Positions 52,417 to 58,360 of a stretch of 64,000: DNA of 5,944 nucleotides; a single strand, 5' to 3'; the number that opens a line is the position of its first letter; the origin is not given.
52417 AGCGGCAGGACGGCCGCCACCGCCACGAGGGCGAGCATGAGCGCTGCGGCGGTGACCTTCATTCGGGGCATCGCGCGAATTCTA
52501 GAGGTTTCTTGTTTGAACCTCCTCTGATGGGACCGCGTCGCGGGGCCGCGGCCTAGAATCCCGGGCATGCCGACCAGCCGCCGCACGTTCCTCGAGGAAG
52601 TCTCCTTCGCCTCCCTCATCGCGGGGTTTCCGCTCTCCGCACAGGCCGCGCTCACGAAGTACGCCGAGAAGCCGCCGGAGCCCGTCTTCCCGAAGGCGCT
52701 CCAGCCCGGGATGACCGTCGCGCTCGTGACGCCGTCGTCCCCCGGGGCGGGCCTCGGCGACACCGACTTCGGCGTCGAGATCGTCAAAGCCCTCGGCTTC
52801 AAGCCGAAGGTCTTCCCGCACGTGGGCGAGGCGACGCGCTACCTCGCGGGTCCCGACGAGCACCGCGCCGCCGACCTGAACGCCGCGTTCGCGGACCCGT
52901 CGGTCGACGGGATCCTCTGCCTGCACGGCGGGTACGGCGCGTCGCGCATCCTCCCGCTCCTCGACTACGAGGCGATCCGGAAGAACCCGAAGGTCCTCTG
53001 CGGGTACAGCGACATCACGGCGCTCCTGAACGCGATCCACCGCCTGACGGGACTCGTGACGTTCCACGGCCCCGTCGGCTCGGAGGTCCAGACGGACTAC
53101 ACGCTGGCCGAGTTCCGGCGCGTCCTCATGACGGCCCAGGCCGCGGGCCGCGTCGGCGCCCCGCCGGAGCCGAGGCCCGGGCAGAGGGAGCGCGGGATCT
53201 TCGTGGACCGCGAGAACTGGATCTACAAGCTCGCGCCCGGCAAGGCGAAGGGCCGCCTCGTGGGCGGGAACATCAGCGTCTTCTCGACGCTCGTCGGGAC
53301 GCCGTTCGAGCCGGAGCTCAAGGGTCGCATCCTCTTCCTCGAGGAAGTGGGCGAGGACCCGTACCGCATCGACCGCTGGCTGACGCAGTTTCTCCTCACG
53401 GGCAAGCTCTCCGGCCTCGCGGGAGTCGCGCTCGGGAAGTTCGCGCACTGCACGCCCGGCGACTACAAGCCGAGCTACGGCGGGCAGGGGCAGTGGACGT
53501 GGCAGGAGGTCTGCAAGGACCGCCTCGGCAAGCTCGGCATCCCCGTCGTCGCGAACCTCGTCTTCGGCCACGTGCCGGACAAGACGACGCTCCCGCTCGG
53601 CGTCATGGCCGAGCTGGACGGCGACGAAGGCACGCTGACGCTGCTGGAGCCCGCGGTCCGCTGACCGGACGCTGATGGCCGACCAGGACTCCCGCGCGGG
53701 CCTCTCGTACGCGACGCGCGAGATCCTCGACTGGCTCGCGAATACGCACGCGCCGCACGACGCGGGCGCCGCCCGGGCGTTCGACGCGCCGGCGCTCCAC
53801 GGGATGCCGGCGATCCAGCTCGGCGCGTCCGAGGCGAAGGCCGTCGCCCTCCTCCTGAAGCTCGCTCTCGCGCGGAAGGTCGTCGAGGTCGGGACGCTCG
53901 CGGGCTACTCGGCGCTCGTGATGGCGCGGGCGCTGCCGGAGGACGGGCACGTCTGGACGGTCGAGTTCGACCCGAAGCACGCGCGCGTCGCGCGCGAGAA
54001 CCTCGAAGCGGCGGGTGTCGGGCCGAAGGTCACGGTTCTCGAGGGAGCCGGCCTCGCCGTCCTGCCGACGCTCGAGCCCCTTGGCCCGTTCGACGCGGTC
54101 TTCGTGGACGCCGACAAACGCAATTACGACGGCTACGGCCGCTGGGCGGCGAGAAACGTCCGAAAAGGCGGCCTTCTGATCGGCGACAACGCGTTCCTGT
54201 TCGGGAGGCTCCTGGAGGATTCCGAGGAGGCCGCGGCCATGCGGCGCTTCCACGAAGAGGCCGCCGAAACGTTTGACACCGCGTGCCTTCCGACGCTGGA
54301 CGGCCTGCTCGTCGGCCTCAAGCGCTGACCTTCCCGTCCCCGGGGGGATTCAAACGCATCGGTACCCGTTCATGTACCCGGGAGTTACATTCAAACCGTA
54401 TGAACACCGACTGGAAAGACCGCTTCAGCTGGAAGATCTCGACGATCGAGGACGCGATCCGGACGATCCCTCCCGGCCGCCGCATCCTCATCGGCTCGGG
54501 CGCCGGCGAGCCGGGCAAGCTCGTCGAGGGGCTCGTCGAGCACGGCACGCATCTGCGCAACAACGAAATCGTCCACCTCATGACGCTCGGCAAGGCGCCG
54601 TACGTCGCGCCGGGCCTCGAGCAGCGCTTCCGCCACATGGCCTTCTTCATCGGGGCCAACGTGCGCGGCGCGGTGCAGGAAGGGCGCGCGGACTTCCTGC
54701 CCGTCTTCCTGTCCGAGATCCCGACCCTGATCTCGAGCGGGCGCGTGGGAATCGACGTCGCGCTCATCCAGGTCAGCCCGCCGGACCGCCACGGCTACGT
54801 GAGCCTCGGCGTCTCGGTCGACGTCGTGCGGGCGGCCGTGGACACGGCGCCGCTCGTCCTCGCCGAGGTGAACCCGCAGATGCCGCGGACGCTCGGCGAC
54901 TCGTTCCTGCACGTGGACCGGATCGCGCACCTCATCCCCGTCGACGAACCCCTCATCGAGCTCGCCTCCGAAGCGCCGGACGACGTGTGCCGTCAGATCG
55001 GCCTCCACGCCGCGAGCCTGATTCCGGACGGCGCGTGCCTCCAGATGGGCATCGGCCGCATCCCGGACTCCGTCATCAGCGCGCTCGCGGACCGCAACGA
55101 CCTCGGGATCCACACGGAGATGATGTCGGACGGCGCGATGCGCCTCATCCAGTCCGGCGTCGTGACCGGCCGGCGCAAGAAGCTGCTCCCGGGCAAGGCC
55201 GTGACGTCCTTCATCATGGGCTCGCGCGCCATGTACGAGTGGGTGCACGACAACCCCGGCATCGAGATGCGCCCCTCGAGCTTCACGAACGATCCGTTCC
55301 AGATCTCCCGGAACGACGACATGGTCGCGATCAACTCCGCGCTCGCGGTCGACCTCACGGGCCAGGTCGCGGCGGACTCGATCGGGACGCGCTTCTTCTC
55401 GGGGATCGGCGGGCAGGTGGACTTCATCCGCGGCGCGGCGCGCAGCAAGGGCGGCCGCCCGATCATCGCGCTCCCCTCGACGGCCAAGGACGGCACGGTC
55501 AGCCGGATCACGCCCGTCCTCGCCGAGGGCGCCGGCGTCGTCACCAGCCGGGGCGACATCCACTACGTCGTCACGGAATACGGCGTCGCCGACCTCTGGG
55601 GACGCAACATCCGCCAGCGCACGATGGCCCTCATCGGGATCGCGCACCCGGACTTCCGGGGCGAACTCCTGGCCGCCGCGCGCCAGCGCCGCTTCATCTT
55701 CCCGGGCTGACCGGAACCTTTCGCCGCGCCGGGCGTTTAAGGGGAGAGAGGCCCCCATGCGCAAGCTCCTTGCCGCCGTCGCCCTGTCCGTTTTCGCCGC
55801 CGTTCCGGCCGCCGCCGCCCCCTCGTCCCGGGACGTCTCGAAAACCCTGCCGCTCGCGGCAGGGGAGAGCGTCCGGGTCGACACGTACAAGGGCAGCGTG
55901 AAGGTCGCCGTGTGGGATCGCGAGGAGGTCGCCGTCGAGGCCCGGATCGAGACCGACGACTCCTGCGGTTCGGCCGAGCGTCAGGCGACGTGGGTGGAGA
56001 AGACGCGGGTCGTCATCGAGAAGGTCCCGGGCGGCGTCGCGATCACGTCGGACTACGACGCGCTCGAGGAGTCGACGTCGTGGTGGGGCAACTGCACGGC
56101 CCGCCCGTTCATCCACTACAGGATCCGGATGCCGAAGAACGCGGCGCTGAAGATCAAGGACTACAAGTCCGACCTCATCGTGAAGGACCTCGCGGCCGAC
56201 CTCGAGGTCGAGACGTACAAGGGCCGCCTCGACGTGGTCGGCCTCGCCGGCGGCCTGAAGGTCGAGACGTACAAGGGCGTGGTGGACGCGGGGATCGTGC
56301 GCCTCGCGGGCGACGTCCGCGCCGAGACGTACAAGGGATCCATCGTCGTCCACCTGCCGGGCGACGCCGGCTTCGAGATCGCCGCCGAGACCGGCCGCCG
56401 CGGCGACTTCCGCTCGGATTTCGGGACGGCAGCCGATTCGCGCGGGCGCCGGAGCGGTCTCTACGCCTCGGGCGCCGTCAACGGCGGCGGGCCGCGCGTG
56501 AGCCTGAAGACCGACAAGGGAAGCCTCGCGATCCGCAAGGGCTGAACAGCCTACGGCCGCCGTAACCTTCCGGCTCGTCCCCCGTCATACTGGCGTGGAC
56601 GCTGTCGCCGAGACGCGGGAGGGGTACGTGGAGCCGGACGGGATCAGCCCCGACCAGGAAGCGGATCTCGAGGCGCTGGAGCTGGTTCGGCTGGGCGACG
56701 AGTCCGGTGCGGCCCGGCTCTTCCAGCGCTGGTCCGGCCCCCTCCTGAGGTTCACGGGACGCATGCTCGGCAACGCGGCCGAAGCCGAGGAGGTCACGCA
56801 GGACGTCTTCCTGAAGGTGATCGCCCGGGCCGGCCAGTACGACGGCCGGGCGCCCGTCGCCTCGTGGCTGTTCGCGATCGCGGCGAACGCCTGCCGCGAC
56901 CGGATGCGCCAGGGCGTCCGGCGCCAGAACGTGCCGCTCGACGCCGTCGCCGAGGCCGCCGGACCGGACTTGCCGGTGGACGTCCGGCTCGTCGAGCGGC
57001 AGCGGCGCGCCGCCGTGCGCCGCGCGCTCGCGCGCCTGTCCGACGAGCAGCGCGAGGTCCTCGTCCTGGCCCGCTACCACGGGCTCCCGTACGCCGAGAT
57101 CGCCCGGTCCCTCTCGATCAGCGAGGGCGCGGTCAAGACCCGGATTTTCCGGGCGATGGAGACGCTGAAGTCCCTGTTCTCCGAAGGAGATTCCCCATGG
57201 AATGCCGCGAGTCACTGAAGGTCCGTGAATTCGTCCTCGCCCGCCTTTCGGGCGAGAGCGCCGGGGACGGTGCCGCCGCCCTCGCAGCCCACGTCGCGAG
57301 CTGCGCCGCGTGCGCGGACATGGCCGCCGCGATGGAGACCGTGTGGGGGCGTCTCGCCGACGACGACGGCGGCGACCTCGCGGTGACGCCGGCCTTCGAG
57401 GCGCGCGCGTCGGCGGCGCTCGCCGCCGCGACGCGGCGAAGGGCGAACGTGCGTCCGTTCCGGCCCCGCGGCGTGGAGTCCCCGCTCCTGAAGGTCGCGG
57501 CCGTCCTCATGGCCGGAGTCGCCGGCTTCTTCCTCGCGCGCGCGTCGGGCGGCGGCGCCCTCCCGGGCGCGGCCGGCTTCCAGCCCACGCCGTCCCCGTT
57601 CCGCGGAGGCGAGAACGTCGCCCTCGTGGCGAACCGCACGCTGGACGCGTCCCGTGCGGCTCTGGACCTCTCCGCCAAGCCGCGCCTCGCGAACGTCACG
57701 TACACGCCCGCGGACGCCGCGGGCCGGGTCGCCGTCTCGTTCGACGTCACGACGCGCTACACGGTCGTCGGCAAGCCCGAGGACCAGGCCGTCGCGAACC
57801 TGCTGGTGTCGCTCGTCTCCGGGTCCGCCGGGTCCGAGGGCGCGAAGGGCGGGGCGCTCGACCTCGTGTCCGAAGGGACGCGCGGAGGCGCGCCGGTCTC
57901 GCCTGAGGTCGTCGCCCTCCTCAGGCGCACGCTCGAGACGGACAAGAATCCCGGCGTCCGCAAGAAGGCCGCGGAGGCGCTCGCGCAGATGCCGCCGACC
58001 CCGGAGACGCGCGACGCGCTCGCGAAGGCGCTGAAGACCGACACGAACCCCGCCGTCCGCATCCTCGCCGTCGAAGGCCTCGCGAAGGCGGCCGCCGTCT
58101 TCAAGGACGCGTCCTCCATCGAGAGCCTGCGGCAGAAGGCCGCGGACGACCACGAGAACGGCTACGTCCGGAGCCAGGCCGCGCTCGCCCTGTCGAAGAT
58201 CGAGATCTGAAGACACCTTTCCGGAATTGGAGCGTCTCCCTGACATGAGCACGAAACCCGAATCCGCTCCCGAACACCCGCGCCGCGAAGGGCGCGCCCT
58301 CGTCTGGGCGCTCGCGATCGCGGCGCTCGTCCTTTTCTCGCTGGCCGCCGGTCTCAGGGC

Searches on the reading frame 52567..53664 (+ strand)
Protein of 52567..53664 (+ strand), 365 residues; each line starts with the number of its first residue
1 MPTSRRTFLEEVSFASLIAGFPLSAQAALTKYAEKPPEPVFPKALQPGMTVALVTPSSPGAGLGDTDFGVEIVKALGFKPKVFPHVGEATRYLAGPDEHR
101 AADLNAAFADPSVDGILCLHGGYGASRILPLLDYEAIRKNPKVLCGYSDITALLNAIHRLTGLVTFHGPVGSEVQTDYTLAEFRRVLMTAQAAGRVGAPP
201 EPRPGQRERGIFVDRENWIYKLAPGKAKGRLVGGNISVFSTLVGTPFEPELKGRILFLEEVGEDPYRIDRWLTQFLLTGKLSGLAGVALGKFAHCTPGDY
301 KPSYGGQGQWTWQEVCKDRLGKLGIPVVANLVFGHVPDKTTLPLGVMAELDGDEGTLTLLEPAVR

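Call 15: find_encoding_contigs(protein=window:52567-53664:+, flank=10000, max_places=6)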
Protein window:52567-53664:+ (365 aa): no gene with exactly this product is on record in the collection.
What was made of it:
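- Tried and rejected: Lookup of the window's own contig by one protein failed (call 15).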

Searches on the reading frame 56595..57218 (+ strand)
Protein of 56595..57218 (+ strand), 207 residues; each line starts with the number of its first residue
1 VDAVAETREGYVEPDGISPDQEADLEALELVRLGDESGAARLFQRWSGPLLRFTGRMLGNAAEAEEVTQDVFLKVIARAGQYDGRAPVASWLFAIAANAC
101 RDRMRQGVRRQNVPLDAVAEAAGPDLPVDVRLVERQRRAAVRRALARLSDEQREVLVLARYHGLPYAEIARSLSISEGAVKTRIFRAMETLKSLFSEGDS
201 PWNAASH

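Call 68: search_protein_families(library=pfam, proteins=[window:56595-57218:+], max_evalue=0.01)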
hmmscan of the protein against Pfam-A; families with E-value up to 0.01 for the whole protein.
window:56595-57218:+ (207 aa): 6 families
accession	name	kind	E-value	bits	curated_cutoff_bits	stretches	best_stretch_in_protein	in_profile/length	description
PF08281.18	Sigma70_r4_2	-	7.1e-19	67.6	25.7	1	139-191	2-54/54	Sigma-70, region 4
PF04545.22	Sigma70_r4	-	5.1e-15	55.2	24.1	1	144-192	1-49/50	Sigma-70, region 4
PF04542.20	Sigma70_r2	-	6.1e-14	52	24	1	42-108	1-69/71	Sigma-70 region 2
PF07638.17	Sigma70_ECF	-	3.5e-07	30.8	21.1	1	27-183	7-171/185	ECF sigma factor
PF00196.25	GerE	-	0.0013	18.8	23.5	1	148-191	3-45/57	Bacterial regulatory proteins, luxR family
PF13412.12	HTH_24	-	0.0057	16.6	21.9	0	163-188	17-42/48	Winged helix-turn-helix DNA-binding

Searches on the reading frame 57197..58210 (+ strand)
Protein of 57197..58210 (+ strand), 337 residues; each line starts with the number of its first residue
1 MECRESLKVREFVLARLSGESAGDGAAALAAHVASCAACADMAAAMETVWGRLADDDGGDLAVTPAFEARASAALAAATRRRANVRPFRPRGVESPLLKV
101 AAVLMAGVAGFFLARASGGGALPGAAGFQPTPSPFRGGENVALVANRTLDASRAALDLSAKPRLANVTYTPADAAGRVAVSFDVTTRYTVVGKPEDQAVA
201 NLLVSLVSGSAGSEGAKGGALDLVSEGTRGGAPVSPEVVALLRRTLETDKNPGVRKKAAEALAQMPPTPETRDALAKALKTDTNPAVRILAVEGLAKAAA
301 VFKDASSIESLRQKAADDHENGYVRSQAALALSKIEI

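Call 68: search_protein_families(library=pfam, proteins=[window:57197-58210:+], max_evalue=0.01)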
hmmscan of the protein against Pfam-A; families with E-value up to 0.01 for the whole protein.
window:57197-58210:+ (337 aa): 4 families
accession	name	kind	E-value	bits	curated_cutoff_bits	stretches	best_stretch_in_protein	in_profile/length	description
PF13646.12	HEAT_2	-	1.8e-17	63.8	27.7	2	235-296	29-88/88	HEAT repeats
PF02985.28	HEAT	-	7.2e-08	32.4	23.5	0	242-265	5-27/31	HEAT repeat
PF13513.12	HEAT_EZ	-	9.8e-07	29.6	27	1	224-264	15-54/55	HEAT-like repeat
PF13490.11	zf-HC2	-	0.0053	17.3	22.2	0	9-40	4-35/35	Putative zinc-finger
